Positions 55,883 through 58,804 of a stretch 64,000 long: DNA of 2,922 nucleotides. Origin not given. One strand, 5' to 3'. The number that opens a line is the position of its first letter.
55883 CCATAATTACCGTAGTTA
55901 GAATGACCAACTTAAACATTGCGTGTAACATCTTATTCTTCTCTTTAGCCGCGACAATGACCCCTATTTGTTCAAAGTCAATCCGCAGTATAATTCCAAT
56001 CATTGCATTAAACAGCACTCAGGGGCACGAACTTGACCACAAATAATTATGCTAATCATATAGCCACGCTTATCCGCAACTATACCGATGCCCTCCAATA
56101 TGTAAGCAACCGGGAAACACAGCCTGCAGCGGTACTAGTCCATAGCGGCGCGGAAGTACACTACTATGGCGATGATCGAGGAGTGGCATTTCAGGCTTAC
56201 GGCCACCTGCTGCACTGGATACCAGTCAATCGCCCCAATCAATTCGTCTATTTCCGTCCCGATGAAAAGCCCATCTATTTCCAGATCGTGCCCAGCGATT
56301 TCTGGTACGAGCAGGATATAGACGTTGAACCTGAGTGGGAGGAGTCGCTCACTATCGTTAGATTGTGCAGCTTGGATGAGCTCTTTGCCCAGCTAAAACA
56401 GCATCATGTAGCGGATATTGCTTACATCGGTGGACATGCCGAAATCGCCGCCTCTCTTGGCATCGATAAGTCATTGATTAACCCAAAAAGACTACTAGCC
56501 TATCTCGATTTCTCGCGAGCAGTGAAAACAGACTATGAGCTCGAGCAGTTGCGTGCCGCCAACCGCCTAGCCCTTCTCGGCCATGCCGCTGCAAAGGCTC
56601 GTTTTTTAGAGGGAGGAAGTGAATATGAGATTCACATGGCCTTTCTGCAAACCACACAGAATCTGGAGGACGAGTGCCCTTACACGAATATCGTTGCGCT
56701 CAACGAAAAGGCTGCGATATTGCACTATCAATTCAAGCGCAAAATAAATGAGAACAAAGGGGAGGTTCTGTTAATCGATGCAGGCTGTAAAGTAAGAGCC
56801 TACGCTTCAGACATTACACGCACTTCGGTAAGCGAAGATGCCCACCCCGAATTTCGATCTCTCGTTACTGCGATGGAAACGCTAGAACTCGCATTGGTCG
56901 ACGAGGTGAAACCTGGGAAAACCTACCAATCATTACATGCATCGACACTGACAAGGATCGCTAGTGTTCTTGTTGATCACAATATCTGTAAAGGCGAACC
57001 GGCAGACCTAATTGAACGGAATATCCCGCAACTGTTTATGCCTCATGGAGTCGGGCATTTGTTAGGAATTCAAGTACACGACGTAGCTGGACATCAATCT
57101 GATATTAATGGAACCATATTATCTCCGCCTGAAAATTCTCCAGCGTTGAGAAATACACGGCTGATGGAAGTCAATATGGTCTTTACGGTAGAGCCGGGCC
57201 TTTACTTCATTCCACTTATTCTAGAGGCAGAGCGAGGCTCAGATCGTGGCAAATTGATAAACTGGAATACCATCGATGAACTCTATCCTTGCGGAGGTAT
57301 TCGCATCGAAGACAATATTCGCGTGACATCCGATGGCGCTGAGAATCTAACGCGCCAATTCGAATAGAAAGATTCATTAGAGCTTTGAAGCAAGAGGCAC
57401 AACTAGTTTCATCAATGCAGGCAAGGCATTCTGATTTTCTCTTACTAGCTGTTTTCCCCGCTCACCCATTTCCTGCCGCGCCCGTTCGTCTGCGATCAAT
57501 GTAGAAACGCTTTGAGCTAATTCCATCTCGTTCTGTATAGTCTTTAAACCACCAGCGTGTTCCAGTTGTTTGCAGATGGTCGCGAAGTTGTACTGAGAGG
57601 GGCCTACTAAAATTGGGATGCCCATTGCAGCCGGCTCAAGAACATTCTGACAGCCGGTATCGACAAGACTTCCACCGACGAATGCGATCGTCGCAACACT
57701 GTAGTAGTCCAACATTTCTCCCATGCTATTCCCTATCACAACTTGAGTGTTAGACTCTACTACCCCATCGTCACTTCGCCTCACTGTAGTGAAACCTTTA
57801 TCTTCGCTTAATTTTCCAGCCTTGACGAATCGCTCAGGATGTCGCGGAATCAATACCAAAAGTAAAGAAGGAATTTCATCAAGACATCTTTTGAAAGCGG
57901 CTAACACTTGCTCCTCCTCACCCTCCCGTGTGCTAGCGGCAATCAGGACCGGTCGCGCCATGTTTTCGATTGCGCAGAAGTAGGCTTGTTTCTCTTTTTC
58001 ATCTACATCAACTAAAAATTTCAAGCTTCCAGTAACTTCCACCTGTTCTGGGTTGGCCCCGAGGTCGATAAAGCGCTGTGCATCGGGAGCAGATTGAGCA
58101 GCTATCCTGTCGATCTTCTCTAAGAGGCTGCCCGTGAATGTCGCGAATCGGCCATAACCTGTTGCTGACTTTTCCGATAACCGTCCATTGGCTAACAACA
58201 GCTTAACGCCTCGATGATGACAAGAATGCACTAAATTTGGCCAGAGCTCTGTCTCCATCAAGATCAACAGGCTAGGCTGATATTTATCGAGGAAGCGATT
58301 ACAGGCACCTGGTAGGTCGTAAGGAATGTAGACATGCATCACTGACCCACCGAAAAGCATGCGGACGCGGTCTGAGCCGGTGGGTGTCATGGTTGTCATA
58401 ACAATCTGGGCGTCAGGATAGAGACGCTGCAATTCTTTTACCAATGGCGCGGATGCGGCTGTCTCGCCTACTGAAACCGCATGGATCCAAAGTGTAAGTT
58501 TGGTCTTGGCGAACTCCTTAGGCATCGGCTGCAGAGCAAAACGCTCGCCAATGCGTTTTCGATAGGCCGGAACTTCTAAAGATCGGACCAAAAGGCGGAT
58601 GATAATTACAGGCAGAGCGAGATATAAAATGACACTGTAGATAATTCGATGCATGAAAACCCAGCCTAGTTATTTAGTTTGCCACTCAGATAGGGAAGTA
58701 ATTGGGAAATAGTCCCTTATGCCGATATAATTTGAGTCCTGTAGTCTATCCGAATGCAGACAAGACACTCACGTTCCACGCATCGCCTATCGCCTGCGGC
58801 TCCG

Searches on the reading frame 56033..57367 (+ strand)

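Call 46: search_protein_families(library=ncbifam, proteins=[window:56033-57367:+], max_evalue=1e-10)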
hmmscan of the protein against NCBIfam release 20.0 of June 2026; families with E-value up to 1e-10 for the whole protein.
window:56033-57367:+ (444 aa): 4 families
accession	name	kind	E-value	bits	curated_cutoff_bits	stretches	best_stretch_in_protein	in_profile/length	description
NF010133.0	PRK13607.1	equivalog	6.7e-141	470.1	339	1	3-443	5-440/443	Xaa-Pro dipeptidase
NF008131.0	PRK10879.1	equivalog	3.8e-31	108.3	465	1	161-441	170-419/438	Xaa-Pro aminopeptidase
NF040821.1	dipep_PepQ_Arch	equivalog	2.4e-14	53.1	630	0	104-304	63-262/346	Xaa-Pro dipeptidase PepQ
NF007310.0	PRK09795.1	equivalog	1e-13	50.9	393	0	148-392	111-326/361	aminopeptidase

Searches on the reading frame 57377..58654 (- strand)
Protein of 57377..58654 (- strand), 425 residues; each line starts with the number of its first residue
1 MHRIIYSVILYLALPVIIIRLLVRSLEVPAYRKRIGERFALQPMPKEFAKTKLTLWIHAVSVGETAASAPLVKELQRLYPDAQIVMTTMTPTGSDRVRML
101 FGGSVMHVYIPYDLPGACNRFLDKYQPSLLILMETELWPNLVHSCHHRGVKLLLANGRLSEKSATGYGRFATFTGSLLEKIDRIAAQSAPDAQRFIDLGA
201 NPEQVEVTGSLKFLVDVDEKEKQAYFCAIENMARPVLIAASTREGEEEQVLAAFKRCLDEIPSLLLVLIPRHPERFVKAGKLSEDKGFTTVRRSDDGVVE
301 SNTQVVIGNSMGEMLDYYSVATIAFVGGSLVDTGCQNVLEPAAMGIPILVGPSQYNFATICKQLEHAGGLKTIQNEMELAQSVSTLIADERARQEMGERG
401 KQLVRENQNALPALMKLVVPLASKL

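Call 46: search_protein_families(library=ncbifam, proteins=[window:57377-58654:-], max_evalue=1e-10)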
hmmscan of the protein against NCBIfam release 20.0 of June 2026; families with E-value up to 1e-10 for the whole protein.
window:57377-58654:- (425 aa): 5 families
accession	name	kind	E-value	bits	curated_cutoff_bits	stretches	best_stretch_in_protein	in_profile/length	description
NF004388.0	PRK05749.1-4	equivalog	4.8e-153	509.7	438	1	1-421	2-420/425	lipid IV(A) 3-deoxy-D-manno-octulosonic acid transferase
NF004385.0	PRK05749.1-1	equivalog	3.6e-137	457.5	590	1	2-421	2-419/425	lipid IV(A) 3-deoxy-D-manno-octulosonic acid transferase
NF004386.0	PRK05749.1-2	equivalog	6.7e-130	433.7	524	1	1-417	1-422/433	lipid IV(A) 3-deoxy-D-manno-octulosonic acid transferase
NF004387.0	PRK05749.1-3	equivalog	5.8e-81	272.5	617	1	5-421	12-422/440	lipid IV(A) 3-deoxy-D-manno-octulosonic acid transferase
NF004389.0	PRK05749.1-5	equivalog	1.6e-78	264.4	363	1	3-407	2-387/402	lipid IV(A) 3-deoxy-D-manno-octulosonic acid transferase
